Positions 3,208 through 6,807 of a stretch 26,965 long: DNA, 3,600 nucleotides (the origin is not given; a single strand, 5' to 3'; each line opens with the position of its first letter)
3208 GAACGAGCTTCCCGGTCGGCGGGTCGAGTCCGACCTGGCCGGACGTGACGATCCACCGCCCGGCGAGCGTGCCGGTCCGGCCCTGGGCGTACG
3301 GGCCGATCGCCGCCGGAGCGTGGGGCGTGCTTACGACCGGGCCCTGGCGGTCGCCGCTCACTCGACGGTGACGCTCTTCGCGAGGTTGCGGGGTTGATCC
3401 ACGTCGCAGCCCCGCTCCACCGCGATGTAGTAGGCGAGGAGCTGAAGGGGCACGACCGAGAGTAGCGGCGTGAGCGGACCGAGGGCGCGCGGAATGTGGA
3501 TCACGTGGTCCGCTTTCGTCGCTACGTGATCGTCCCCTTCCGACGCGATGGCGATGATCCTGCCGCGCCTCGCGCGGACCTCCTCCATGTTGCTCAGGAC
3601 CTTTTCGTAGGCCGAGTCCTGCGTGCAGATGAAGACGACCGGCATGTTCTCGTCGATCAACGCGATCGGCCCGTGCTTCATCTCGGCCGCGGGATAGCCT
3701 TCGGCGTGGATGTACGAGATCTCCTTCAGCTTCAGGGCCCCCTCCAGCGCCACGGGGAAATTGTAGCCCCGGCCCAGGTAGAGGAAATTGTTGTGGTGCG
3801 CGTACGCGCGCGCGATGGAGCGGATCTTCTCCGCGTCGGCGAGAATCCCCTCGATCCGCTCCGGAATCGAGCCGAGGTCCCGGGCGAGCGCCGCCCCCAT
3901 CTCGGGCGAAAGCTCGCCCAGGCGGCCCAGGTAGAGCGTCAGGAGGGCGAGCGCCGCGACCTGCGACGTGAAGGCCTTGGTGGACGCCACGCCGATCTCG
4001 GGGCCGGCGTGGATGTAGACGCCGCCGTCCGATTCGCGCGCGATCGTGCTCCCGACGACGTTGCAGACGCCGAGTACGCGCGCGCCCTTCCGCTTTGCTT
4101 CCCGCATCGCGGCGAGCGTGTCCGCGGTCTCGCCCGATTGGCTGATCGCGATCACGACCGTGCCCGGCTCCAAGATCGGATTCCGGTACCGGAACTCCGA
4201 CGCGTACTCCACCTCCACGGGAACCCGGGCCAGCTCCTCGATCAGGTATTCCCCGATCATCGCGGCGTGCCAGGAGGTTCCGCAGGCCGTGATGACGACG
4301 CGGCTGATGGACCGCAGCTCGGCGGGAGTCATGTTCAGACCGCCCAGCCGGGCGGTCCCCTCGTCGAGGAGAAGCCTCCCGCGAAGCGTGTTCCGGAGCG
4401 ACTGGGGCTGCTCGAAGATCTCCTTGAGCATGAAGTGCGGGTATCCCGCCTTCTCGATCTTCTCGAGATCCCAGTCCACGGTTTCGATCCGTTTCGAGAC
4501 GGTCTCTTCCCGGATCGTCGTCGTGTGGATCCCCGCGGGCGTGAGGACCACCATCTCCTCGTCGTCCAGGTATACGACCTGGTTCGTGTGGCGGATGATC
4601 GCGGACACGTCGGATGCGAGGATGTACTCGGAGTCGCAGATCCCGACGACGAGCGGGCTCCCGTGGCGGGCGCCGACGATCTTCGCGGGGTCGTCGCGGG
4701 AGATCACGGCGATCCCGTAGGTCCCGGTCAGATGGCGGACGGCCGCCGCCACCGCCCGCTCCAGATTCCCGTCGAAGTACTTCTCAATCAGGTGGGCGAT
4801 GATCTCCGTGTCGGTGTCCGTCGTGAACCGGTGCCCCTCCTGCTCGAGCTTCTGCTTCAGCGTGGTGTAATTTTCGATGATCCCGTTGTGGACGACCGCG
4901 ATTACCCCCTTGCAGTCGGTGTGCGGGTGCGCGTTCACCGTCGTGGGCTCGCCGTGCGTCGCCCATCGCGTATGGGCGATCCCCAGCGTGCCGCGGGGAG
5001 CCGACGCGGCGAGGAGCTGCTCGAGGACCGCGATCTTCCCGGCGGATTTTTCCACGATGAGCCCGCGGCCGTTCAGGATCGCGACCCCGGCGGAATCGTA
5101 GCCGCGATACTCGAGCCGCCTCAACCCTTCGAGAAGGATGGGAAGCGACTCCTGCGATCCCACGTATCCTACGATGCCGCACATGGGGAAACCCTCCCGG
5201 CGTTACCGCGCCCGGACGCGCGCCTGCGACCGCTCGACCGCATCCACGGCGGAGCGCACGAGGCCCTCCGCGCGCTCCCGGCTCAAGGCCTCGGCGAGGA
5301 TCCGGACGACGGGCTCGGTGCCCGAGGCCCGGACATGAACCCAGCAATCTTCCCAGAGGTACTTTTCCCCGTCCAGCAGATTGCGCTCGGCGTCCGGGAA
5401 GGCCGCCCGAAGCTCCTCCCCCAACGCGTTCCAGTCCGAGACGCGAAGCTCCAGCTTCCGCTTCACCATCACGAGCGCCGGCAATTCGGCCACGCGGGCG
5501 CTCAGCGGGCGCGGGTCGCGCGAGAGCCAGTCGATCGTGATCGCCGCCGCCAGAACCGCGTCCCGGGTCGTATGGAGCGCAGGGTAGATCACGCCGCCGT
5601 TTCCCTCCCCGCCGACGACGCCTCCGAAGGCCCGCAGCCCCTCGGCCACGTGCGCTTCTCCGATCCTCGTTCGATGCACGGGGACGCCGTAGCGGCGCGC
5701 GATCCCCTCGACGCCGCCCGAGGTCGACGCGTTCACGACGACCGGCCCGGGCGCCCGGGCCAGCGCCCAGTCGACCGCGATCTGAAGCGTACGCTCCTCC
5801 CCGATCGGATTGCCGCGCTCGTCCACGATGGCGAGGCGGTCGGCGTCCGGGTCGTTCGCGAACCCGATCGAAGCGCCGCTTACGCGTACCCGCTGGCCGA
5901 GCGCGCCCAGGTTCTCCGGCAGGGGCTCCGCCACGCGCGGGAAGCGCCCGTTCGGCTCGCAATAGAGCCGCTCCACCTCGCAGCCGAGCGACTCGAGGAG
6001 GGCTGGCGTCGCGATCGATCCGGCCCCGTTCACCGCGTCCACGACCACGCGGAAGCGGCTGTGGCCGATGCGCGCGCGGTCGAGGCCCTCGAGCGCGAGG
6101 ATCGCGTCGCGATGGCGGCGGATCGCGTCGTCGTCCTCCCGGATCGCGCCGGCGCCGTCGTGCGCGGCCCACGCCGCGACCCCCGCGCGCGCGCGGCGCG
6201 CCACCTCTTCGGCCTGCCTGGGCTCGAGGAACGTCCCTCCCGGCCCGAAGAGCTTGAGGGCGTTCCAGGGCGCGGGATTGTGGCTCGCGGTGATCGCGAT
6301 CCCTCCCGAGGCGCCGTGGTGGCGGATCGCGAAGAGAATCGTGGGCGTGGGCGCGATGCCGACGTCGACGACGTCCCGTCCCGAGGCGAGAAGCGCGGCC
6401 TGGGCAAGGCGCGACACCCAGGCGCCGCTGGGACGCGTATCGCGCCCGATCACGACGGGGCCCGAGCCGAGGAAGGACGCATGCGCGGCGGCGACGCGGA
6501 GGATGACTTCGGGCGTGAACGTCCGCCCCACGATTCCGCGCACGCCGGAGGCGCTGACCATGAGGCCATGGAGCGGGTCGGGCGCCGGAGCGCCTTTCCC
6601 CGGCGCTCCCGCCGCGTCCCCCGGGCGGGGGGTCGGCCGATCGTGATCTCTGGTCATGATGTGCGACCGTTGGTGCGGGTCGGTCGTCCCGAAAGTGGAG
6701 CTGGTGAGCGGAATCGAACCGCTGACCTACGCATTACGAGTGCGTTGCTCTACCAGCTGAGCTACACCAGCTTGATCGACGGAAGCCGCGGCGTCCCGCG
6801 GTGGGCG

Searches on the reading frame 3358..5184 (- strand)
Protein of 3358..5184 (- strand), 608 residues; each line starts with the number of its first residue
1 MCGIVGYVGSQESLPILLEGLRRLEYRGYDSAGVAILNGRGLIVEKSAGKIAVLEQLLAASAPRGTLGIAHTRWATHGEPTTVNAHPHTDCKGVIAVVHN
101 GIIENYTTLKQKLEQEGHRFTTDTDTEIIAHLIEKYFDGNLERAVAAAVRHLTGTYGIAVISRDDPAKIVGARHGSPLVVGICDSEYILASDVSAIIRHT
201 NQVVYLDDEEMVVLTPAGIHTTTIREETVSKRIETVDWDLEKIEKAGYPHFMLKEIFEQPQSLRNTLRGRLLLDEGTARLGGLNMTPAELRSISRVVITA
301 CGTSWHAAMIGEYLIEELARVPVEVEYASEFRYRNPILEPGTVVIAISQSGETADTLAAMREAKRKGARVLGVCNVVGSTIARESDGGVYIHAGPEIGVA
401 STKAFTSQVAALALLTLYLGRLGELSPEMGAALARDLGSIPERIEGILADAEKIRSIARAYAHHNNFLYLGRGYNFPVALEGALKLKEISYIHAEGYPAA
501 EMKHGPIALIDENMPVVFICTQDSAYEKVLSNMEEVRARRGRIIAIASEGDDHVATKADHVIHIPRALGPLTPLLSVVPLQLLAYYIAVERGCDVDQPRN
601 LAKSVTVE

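Call 10: search_protein_families(library=pfam, proteins=[window:3358-5184:-], max_evalue=0.001)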
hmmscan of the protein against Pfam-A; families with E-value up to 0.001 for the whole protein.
window:3358-5184:- (608 aa): 5 families
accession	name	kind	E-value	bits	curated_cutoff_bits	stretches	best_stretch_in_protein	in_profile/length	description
PF01380.27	SIS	-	6.3e-64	214.1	25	2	290-416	2-129/131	SIS domain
PF13522.11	GATase_6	-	2.8e-19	69.9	27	1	65-192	10-130/130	Glutamine amidotransferase domain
PF13537.11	GATase_7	-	1.6e-15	57.7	25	1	86-196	14-121/123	Glutamine amidotransferase domain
PF13580.11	SIS_2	-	0.00041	20.8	27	0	327-373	91-136/138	SIS domain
PF13230.11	GATase_4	-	0.00064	19.2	23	0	33-132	37-137/272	Glutamine amidotransferases class-II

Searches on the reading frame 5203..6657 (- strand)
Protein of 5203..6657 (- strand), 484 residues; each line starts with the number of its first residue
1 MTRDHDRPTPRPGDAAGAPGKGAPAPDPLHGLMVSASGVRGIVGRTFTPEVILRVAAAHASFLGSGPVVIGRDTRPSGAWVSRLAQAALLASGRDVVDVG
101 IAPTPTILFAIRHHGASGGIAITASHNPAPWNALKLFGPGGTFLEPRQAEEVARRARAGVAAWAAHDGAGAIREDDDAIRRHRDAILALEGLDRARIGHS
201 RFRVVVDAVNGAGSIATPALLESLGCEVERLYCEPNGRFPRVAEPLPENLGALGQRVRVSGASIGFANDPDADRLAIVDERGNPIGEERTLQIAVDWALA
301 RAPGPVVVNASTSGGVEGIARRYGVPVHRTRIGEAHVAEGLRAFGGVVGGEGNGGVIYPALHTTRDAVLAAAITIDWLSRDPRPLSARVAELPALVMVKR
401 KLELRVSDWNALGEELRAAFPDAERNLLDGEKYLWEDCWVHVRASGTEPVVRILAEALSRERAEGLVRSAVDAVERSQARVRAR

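Call 10: search_protein_families(library=pfam, proteins=[window:5203-6657:-], max_evalue=0.001)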
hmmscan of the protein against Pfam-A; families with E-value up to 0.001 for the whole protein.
window:5203-6657:- (484 aa): 4 families
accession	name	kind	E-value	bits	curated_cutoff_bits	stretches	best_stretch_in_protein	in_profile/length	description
PF02878.22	PGM_PMM_I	-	5.9e-33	113.9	22.5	1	36-157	6-132/138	Phosphoglucomutase/phosphomannomutase, alpha/beta/alpha domain I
PF02879.22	PGM_PMM_II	-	2.9e-24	86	29.3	1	193-282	12-103/103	Phosphoglucomutase/phosphomannomutase, alpha/beta/alpha domain II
PF02880.22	PGM_PMM_III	-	1.6e-17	64.1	20.7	1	293-393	8-112/115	Phosphoglucomutase/phosphomannomutase, alpha/beta/alpha domain III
PF00408.26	PGM_PMM_IV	-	5.5e-10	39.6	23.1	1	418-469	13-64/68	Phosphoglucomutase/phosphomannomutase, C-terminal domain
